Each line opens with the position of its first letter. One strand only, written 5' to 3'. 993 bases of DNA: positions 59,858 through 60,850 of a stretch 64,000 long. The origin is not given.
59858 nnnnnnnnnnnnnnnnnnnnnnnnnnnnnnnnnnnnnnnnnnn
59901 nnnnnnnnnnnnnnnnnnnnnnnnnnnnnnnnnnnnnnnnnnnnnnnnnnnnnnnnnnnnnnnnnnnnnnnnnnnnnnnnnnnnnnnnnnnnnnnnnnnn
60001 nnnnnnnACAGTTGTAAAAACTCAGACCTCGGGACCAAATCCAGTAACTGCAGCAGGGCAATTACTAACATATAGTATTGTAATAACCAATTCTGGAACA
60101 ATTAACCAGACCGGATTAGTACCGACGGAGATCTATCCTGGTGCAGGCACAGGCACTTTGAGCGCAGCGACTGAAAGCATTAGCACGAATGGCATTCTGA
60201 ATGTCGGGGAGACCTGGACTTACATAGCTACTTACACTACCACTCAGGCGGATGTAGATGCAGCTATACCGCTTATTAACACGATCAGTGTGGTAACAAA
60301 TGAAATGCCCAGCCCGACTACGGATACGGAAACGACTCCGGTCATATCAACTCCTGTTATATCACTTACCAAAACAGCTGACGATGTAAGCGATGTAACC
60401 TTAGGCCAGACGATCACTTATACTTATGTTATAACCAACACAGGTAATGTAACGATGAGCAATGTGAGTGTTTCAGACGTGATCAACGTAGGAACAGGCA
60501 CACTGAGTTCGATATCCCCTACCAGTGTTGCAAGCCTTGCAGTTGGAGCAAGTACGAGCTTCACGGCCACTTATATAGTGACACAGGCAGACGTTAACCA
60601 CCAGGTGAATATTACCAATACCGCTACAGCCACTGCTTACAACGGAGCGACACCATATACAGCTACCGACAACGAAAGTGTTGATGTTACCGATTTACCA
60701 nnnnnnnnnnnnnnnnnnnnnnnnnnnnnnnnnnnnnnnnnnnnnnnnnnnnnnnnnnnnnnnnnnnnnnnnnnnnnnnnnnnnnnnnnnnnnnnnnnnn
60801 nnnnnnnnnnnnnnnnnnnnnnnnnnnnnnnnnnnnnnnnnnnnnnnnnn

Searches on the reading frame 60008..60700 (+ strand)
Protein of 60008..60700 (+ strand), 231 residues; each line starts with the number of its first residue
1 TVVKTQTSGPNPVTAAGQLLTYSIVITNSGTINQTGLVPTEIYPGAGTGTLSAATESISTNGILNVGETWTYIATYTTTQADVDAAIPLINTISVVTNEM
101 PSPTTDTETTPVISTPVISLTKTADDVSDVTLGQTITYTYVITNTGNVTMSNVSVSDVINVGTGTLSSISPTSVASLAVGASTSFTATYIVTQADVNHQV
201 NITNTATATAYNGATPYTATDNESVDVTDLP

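Call 15: find_related_loci(query=window:60008-60700:+, collection=genome_contigs, flank=10000)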
Query window:60008-60700:+ (231 aa) in genome_contigs; peptide patterns used: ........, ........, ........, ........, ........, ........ (x = any residue, [..] = any of these).
380 stretches matched a pattern; 245 encode a relative of the query (tblastn E <= 1e-3); the best 80 are kept; 76 distinct loci.
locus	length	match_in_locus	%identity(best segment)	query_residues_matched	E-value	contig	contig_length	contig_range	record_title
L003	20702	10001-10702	51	2-229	9e-59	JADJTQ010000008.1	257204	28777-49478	MAG: Saprospiraceae bacterium isolate Hirt_18-Q3-R61-65_BAT3C.449 tig00006741-10-2558460, whole genome shotgun sequence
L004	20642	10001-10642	52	1-209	8e-56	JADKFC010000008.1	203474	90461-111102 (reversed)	MAG: Saprospiraceae bacterium isolate Rand_18-Q3-R56-63_BATAC.6 tig00003201-10-2032680, whole genome shotgun sequence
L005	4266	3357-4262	48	1-231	4e-52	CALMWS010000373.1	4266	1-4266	MAG TPA_asm: uncultured Bacteroidetes bacterium isolate SRR5676457_bin.103_CONCOCT_v1.1_MAG genome assembly, contig: ERZ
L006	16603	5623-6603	48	1-231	5e-55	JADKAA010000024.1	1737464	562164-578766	MAG: Saprospiraceae bacterium isolate Lyne_18-Q3-R50-59_MAXAC.326 tig00320553-10-17353590, whole genome shotgun sequence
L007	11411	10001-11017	49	1-216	1e-50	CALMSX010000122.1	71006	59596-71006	MAG TPA_asm: uncultured Bacteroidetes bacterium isolate SRR2107215_bin.22_CONCOCT_v1.1_MAG genome assembly, contig: ERZ7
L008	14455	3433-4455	47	1-231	1e-49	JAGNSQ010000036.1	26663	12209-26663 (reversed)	MAG: Saprospiraceae bacterium isolate Go_SlAct_bin_393 Go_SlAct_6158_length_26663_cov_18.716913, whole genome shotgun se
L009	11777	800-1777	49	1-223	1e-49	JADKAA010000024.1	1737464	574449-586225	MAG: Saprospiraceae bacterium isolate Lyne_18-Q3-R50-59_MAXAC.326 tig00320553-10-17353590, whole genome shotgun sequence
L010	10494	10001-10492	64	1-205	3e-44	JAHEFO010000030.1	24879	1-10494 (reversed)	MAG: Acidobacteria bacterium isolate Ww335 NODE_3390_length_24879_cov_3.257977, whole genome shotgun sequence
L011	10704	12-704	48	17-231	6e-44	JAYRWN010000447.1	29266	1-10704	MAG: Saprospiraceae bacterium isolate NJ_NJASGE3bin.7 k141_1514485, whole genome shotgun sequence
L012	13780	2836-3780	51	1-209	1e-54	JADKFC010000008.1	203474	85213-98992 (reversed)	MAG: Saprospiraceae bacterium isolate Rand_18-Q3-R56-63_BATAC.6 tig00003201-10-2032680, whole genome shotgun sequence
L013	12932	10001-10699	46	2-205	6e-42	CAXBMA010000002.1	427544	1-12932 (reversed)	MAG TPA_asm: uncultured Aureibaculum sp. isolate ERR2762110_binner123_Refined_52 genome assembly, contig: ERZ3422254.26,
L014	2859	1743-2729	47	1-207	2e-41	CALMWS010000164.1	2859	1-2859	MAG TPA_asm: uncultured Bacteroidetes bacterium isolate SRR5676457_bin.103_CONCOCT_v1.1_MAG genome assembly, contig: ERZ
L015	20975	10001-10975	46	17-225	3e-38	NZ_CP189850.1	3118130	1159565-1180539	Litorimonas sp. WD9-15 chromosome, complete genome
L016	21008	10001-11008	45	5-225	3e-38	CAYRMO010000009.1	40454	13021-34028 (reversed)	MAG TPA_asm: uncultured Algimonas sp. isolate binchicken_co385_103 genome assembly, contig: NODE_520_length_40454_cov_9.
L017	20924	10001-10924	49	17-225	5e-38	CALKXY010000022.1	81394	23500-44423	MAG: uncultured Caulobacterales bacterium isolate H3_Bin_METABAT__72_1 genome assembly, contig: c_000001517852, whole ge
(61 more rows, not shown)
